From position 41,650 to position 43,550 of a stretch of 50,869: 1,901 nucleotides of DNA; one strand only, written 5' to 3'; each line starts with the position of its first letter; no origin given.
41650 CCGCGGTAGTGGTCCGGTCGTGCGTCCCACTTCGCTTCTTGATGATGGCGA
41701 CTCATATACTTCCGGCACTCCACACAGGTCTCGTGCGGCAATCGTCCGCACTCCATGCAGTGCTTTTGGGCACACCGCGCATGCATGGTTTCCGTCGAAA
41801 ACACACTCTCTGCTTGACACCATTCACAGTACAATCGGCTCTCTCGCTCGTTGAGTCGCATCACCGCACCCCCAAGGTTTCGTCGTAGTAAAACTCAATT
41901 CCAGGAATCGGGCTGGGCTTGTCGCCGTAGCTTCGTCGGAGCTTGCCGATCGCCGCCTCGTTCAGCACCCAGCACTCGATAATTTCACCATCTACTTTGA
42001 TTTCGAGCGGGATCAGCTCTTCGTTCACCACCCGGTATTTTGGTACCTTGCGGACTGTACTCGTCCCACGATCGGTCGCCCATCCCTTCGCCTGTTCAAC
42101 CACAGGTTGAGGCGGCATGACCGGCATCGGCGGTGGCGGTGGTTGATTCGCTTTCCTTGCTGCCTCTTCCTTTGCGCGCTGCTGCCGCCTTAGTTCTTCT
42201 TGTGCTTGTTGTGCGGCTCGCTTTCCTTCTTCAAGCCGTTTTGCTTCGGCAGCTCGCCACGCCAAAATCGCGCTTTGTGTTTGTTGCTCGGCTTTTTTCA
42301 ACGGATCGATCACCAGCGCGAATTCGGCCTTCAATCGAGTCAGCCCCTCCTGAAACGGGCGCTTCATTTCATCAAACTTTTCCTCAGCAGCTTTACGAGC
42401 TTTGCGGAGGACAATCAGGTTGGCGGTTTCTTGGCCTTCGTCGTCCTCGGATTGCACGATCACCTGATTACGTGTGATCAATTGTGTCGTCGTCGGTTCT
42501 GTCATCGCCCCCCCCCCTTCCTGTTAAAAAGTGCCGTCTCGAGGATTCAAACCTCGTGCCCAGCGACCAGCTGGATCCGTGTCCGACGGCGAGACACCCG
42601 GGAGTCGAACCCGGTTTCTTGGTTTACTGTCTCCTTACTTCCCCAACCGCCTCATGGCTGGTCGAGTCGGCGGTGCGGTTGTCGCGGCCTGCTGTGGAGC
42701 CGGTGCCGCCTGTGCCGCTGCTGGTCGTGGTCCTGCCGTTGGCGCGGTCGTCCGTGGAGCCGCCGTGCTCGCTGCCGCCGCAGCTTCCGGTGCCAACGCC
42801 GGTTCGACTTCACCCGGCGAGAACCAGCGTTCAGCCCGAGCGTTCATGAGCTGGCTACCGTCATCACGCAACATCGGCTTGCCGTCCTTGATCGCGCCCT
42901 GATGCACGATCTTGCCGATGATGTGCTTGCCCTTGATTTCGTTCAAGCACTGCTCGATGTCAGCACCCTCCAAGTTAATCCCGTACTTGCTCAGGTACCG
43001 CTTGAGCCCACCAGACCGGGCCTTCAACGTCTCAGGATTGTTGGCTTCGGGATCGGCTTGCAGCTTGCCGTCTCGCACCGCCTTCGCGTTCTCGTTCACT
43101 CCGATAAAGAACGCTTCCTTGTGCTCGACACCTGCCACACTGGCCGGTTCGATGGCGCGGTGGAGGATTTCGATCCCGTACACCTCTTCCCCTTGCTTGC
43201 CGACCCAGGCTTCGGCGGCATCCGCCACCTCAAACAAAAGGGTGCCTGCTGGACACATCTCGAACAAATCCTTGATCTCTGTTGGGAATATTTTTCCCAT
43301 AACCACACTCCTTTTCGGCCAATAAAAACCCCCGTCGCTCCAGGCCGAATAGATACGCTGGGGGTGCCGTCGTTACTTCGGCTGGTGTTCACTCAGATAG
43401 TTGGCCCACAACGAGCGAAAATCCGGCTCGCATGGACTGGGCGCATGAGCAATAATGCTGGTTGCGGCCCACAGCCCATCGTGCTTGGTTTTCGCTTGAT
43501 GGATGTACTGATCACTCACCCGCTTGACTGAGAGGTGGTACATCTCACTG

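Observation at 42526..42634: Two tandem tRNA-like minihelices in an intergenic gap of the replication arm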

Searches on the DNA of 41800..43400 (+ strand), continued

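Call 52: search_with_rna_model(model_id=R1, sources=[L101, L102, L103, L104, L105, L106, L107, L108, L109, L110, L111, L112, L113, L114, L115, L116, L117, L118, L119, L120, L121, L122, L123, L124, L125, L126, L127, L128, L129, L130, L131, L132, L133, L134, L135, L136, L137, L138, L139, L140, L141, L142, L143, L144, L145, L146, L147, L148, L149, L150, L151, L152, L153, L154, L155, L156, L157, L158, L159, L160, L161, L162, L163, L164, L165, L166, L167, L168, L169, L170, L171, L172, L173, L174, L175, L176, L177, L178, L179, L180, L181, L182, L183, L184, L185, L186, L187, L188, L189], max_evalue=1)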
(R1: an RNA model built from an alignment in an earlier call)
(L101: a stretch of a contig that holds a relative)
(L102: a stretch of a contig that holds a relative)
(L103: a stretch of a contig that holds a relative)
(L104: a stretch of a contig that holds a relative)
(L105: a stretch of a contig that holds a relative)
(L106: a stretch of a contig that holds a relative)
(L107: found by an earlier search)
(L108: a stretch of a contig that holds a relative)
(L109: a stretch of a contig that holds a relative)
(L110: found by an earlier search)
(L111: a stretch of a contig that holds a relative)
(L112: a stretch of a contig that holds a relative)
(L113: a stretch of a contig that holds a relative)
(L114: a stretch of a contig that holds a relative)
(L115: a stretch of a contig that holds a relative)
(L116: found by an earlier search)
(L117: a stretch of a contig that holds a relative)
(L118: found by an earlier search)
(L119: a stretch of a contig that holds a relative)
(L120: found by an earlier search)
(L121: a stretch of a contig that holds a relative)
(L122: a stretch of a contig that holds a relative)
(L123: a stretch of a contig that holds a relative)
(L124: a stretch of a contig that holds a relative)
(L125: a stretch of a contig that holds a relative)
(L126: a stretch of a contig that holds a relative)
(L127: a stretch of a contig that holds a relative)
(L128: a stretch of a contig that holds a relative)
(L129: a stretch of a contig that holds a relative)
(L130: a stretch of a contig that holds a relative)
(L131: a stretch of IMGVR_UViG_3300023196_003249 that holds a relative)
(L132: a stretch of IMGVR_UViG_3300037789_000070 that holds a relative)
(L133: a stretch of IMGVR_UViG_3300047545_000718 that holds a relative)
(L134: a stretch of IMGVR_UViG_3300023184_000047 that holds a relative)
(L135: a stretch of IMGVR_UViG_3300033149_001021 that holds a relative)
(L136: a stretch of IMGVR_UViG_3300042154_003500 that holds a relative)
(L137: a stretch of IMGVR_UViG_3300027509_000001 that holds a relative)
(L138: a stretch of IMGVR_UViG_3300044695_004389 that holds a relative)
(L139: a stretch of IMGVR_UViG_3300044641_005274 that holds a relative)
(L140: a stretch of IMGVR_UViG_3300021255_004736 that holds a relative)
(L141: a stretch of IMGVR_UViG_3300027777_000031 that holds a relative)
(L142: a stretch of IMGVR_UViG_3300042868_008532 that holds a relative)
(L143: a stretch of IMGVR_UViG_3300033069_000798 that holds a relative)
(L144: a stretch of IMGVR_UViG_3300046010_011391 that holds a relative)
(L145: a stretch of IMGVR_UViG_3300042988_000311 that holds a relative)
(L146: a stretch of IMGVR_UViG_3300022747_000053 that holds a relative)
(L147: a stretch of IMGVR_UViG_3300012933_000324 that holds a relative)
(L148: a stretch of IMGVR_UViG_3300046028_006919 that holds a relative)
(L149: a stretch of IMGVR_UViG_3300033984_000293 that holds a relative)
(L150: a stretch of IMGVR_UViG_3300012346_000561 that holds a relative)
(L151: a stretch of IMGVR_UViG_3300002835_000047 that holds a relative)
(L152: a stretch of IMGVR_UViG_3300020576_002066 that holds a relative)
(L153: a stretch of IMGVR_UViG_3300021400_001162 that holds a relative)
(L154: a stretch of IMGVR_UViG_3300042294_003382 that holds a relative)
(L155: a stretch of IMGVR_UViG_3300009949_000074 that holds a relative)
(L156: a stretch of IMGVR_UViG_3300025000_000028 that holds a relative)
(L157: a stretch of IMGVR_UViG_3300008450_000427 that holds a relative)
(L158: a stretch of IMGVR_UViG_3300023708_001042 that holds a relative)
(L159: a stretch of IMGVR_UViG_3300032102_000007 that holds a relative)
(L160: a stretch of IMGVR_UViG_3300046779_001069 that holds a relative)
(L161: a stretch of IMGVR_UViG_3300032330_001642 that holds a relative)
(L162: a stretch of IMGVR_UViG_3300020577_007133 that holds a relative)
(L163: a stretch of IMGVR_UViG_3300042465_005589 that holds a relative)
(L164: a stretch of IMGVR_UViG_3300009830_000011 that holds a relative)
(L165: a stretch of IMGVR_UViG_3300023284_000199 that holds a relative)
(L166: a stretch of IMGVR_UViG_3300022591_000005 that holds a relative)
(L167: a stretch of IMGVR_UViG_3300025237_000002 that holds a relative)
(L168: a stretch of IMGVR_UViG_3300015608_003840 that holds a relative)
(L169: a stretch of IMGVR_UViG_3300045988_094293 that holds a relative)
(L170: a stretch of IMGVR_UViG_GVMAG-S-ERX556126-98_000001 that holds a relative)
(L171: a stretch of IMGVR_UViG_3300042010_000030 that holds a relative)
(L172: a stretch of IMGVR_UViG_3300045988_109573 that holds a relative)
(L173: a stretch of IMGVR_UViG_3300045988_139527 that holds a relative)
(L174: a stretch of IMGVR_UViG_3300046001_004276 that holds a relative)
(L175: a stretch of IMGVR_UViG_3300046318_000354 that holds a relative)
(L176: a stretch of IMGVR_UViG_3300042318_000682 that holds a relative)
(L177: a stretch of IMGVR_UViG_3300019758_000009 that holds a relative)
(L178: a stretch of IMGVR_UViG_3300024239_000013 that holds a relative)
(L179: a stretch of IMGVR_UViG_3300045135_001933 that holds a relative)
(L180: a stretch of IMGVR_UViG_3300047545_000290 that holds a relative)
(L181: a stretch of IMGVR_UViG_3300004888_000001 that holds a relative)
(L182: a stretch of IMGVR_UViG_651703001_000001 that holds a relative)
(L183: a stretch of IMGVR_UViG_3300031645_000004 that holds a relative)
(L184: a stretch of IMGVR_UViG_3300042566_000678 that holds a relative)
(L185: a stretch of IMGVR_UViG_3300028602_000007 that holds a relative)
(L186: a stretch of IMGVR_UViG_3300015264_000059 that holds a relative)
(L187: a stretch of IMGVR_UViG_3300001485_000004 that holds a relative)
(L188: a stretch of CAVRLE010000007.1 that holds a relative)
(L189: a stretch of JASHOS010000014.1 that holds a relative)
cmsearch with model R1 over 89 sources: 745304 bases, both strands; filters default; matches with E-value up to 1: 191.
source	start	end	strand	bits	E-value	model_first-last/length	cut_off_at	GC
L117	125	215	+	98.1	5.7e-19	1-92/92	no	0.56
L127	531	622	+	92.5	1e-17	1-92/92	no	0.57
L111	463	556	+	72.7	2.4e-13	1-92/92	no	0.64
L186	4068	4158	+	71.6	4.2e-13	1-92/92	no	0.59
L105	858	937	-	35.2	4.9e-05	1-92/92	no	0.54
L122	1394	1487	+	30.4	0.00058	1-92/92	no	0.47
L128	1018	1105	+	29.8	0.00077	1-92/92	no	0.56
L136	952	1030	+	29.3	0.00098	1-92/92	no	0.48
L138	11445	11523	-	29.3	0.00098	1-92/92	no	0.48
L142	6086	6164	-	29.3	0.00098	1-92/92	no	0.48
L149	2545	2623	-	29.3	0.00098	1-92/92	no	0.48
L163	5269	5347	-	29.3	0.00098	1-92/92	no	0.48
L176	2798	2876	+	29.3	0.00098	1-92/92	no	0.48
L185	1847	1934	+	29.2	0.0011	1-92/92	no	0.36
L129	1306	1419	-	28.9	0.0012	1-92/92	no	0.62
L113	9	117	+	28.9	0.0013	1-92/92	no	0.56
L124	3268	3344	+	28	0.0019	1-92/92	no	0.34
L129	3497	3584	-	27.8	0.0022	1-92/92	no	0.51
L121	3284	3364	-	27.3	0.0028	1-92/92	no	0.54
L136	1866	1980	+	27.2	0.0029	1-92/92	no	0.48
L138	10495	10609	-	27.2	0.0029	1-92/92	no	0.48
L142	5136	5250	-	27.2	0.0029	1-92/92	no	0.48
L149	1595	1709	-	27.2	0.0029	1-92/92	no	0.48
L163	4319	4433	-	27.2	0.0029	1-92/92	no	0.48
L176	3712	3826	+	27.2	0.0029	1-92/92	no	0.48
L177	12490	12618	+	26.8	0.0037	1-92/92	no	0.52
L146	6951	7065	+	26.7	0.0038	1-92/92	no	0.5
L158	10548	10662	+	26.7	0.0038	1-92/92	no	0.5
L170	3722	3840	-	26.4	0.0044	1-92/92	no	0.54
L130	1913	1994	+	26.1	0.0052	1-92/92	no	0.54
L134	5898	5981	+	25.9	0.0056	1-92/92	no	0.44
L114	1586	1663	-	25.8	0.0061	1-92/92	no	0.69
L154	4423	4507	+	25.6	0.0065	1-92/92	no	0.47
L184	4941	5099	-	25.5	0.0071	1-92/92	no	0.44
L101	32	110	-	25.4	0.0072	1-92/92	no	0.47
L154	7855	7961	+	25.3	0.0077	1-92/92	no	0.49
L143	4490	4574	-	25.3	0.0079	1-92/92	no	0.48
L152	273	357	-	25.3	0.0079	1-92/92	no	0.48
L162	5724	5808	+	25.3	0.0079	1-92/92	no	0.48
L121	4309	4402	-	24.8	0.01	1-92/92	no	0.45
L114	1428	1544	-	24.7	0.011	1-92/92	no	0.65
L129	591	711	-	24.6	0.011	1-92/92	no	0.55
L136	2308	2391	+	24.5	0.012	1-92/92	no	0.39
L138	10084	10167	-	24.5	0.012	1-92/92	no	0.39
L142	4725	4808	-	24.5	0.012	1-92/92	no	0.39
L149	1184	1267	-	24.5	0.012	1-92/92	no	0.39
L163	3908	3991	-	24.5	0.012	1-92/92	no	0.39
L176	4154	4237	+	24.5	0.012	1-92/92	no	0.39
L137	2378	2462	-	24.4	0.012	1-92/92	no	0.48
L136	2723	2806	+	24.3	0.013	1-92/92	no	0.54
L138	9669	9752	-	24.3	0.013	1-92/92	no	0.54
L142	4310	4393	-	24.3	0.013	1-92/92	no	0.54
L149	769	852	-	24.3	0.013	1-92/92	no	0.54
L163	3493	3576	-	24.3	0.013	1-92/92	no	0.54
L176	4569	4652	+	24.3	0.013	1-92/92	no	0.54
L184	4726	4816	-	23.6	0.018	1-92/92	no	0.45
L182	6420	6508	-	23.5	0.019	1-92/92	no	0.51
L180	11442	11550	+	23.4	0.021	1-92/92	no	0.37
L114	534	643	-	23.3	0.022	1-92/92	no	0.69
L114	720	807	-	23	0.025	1-92/92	no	0.67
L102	203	299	+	22.9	0.026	1-92/92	no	0.55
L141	3210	3294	-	22.9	0.027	1-92/92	no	0.44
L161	8630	8714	-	22.9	0.027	1-92/92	no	0.44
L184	4565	4660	-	22.6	0.03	1-92/92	no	0.43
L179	3513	3599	+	22.4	0.033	1-92/92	no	0.49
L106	440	526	-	22.3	0.035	1-92/92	no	0.38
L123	1101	1197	+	22.1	0.039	1-92/92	no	0.38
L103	3016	3107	+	22.1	0.039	1-92/92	no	0.46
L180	13638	13754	+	21.9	0.043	1-92/92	no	0.47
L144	560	642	-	21.8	0.046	1-92/92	no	0.52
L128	3390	3476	+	21.8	0.047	1-92/92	no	0.57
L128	2186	2268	+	21.7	0.048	1-92/92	no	0.58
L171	5791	5883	+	21.6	0.05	1-92/92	no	0.48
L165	3187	3303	+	21.5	0.053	1-92/92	no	0.54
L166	3064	3104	+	21.5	0.055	1-92/92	no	0.56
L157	8967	9090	-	21.2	0.062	1-92/92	no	0.52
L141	5147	5229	-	21.2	0.063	1-92/92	no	0.42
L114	1251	1364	-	21.2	0.064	1-92/92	no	0.64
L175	9168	9250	-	21.1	0.065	1-92/92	no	0.49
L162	1542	1581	+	20.9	0.073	1-92/92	no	0.57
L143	8377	8416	-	20.9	0.073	1-92/92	no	0.57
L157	7033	7116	-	20.8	0.079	1-92/92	no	0.45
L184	114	223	-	20.7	0.08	1-92/92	no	0.51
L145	887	986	-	20.7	0.082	1-92/92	no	0.55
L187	249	335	-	20.6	0.084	1-92/92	no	0.38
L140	3611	3656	-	20.6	0.085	1-92/92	no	0.48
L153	3769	3814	-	20.6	0.085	1-92/92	no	0.48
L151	12523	12611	-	20.5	0.091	1-92/92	no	0.52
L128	2990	3114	+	20.4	0.093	1-92/92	no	0.56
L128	2582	2699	+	20.4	0.097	1-92/92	no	0.53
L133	10886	10994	+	20.3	0.1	1-92/92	no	0.36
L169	538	630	-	20.3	0.1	1-92/92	no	0.51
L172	7349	7441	-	20.3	0.1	1-92/92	no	0.51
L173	4193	4285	-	20.3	0.1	1-92/92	no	0.51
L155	645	727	-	20.2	0.11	1-92/92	no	0.59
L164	13561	13643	-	20.2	0.11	1-92/92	no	0.59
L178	6236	6322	-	20.2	0.11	1-92/92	no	0.49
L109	22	110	+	20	0.12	1-92/92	no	0.49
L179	14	102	+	20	0.12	1-92/92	no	0.49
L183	4180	4273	+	19.9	0.12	1-92/92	no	0.46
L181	2281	2373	+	19.9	0.12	1-92/92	no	0.48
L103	1291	1327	+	19.7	0.14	1-92/92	no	0.41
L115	5059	5150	-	19.7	0.14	1-92/92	no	0.46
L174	10243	10318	+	19.7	0.14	1-92/92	no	0.46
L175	8335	8407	-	19.6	0.14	1-92/92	no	0.44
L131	6246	6292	-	19.6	0.14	1-92/92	no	0.47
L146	9002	9114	+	19.6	0.14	1-92/92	no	0.44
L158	12599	12711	+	19.6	0.14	1-92/92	no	0.44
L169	7391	7443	+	19.6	0.14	1-92/92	no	0.51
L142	9101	9133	-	19.5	0.15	1-92/92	no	0.39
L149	5560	5592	-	19.5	0.15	1-92/92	no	0.39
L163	8284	8316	-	19.5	0.15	1-92/92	no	0.39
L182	7636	7720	-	19.4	0.16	1-92/92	no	0.42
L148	2623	2704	-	19.2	0.17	1-92/92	no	0.48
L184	4103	4212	-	19.2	0.18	1-92/92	no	0.44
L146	9975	10062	+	19.1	0.18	1-92/92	no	0.5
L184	644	750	-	19.1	0.18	1-92/92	no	0.44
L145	479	558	-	19.1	0.18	1-92/92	no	0.46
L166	860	939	+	19.1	0.18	1-92/92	no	0.46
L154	4965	5000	+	19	0.19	1-92/92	no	0.5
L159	426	509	-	18.9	0.2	1-92/92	no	0.48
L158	13486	13603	+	18.8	0.21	1-92/92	no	0.43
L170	3581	3676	-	18.8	0.21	1-92/92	no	0.42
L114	1878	1972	-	18.8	0.22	1-92/92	no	0.65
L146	10881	10937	+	18.7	0.22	1-92/92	no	0.53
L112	2579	2665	-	18.6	0.23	1-92/92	no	0.48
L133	8403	8513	+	18.5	0.24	1-92/92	no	0.49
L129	1577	1625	-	18.5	0.25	1-92/92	no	0.53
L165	1689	1780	+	18.5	0.25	1-92/92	no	0.48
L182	5903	5950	-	18.3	0.28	1-92/92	no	0.46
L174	6201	6253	+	18.2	0.29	1-92/92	no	0.49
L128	2055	2137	+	18.1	0.3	1-92/92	no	0.55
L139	8794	8906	+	18.1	0.3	1-92/92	no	0.49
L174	6024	6136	+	18.1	0.31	1-92/92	no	0.5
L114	3043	3160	-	18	0.33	1-92/92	no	0.64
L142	12119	12154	-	17.9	0.34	1-92/92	no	0.47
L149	8578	8613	-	17.9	0.34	1-92/92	no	0.47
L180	9849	9914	+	17.8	0.36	1-92/92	no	0.55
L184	5734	5873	-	17.8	0.36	1-92/92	no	0.41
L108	3274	3368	+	17.7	0.37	1-92/92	no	0.43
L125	3990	4084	-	17.7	0.37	1-92/92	no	0.43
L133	9370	9435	+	17.7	0.38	1-92/92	no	0.56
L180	8766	8849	+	17.5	0.4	1-92/92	no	0.43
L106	287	329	-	17.4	0.43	1-92/92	no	0.49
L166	3668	3765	+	17.3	0.46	1-92/92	no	0.58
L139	8290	8328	+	17.3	0.46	1-92/92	no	0.33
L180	9305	9353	+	17.3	0.47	1-92/92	no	0.53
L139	8375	8410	+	17.3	0.47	1-92/92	no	0.42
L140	512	545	-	17.1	0.5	1-92/92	no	0.41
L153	887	920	-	17.1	0.5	1-92/92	no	0.41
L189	928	1017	-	17.1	0.52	1-92/92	no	0.52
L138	8952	8992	-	17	0.53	1-92/92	no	0.46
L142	3593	3633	-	17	0.53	1-92/92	no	0.46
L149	52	92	-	17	0.53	1-92/92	no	0.46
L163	2776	2816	-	17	0.53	1-92/92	no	0.46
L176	5329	5369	+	17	0.53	1-92/92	no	0.46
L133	8612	8651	+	17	0.54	1-92/92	no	0.57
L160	9939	10070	-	17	0.55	1-92/92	no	0.48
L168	214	254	-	16.9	0.55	1-92/92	no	0.41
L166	4867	4903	+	16.9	0.56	1-92/92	no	0.49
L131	8553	8635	-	16.8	0.59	1-92/92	no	0.43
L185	538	646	+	16.8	0.59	1-92/92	no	0.39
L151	10623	10738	-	16.7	0.62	1-92/92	no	0.48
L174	9835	9883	+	16.7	0.64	1-92/92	no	0.53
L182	3832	3923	-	16.6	0.66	1-92/92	no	0.52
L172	14162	14214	+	16.6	0.66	1-92/92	no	0.53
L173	11006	11058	+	16.6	0.66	1-92/92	no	0.53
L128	2827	2867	+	16.5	0.68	1-92/92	no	0.51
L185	2150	2227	+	16.5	0.71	1-92/92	no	0.4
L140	5944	6010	-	16.4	0.71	1-92/92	no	0.45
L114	1715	1748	-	16.4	0.73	1-92/92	no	0.71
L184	1530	1563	-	16.4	0.73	1-92/92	no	0.5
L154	5518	5596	+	16.3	0.76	1-92/92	no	0.51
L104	2255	2359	-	16.3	0.76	1-92/92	no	0.49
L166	2216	2252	+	16.3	0.76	1-92/92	no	0.51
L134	6156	6263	+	16.3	0.77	1-92/92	no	0.45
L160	9308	9341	-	16.3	0.78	1-92/92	no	0.47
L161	8312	8356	-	16.3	0.78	1-92/92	no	0.49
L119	939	1022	+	16.2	0.81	1-92/92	no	0.54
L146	7860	7943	+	16.1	0.86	1-92/92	no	0.54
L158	11457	11540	+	16.1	0.86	1-92/92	no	0.54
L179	3748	3860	+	16.1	0.86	1-92/92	no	0.56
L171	2782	2904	+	16.1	0.87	1-92/92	no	0.5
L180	10493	10523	+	16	0.89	1-92/92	no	0.45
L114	1083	1184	-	16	0.9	1-92/92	no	0.63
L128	3538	3628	+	15.9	0.93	1-92/92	no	0.49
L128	298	330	+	15.9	0.94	1-92/92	no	0.58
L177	12652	12712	+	15.9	0.95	1-92/92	no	0.56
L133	14348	14426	+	15.9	0.96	1-92/92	no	0.42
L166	1556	1604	+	15.8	0.97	1-92/92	no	0.37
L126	482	557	-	15.8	0.98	1-92/92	no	0.45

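Call 58: search_rna_families(sources=[L111, L127, L117, L008], threshold=evalue, max_evalue=10, show_alignments=3)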
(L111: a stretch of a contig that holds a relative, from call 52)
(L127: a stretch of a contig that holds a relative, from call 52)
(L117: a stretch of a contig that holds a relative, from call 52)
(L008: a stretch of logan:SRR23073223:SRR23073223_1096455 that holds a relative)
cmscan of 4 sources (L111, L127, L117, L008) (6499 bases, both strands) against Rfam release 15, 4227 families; matches with E-value up to 10: 2.
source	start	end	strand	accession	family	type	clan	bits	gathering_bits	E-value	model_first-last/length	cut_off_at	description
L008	1209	1266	+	RF01684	mascRNA-menRNA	Gene;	-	19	42.5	3.9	1-56/56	no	MALAT1-associated small cytoplasmic RNA/MEN beta RNA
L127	587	656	+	RF02808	PyrR210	Gene; snRNA; snoRNA; HACA-box;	-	17.5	59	8.8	1-59/59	no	Pyrobaculum sRNA 210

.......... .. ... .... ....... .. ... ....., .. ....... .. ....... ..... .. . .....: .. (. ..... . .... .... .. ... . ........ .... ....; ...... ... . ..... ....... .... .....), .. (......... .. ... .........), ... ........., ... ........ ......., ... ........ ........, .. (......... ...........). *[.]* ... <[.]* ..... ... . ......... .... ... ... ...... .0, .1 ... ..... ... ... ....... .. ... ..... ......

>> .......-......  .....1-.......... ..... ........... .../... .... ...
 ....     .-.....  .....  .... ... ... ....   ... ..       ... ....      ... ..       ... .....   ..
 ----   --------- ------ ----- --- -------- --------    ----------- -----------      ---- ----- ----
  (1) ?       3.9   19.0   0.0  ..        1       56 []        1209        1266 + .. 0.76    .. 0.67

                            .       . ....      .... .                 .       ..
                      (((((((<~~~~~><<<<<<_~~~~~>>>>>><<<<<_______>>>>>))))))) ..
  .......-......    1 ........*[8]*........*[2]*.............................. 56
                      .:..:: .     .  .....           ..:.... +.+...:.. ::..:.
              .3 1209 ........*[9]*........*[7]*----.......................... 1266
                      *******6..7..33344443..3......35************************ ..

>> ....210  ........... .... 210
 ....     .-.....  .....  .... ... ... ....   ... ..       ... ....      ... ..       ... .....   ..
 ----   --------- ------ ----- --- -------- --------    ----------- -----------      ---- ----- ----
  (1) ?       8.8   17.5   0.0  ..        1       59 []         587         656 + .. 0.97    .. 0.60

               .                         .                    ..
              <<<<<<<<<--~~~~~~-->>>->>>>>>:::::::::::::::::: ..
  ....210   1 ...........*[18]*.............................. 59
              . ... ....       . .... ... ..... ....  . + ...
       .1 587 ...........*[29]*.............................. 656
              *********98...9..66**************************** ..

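Call 65: search_with_rna_model(model_id=R1, sources=[L190, L191, L192, L193, L194, L195, L196, L197], max_evalue=1, filters=off)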
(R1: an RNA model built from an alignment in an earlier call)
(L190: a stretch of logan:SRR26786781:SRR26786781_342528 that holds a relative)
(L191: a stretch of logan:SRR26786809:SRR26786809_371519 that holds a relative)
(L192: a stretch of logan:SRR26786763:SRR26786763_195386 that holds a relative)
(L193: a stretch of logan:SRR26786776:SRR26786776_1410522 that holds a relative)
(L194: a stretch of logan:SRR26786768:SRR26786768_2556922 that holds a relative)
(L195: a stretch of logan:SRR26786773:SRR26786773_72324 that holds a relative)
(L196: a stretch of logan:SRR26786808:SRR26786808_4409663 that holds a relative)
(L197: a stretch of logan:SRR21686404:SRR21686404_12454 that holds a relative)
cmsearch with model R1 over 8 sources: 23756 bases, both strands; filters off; matches with E-value up to 1: 0.
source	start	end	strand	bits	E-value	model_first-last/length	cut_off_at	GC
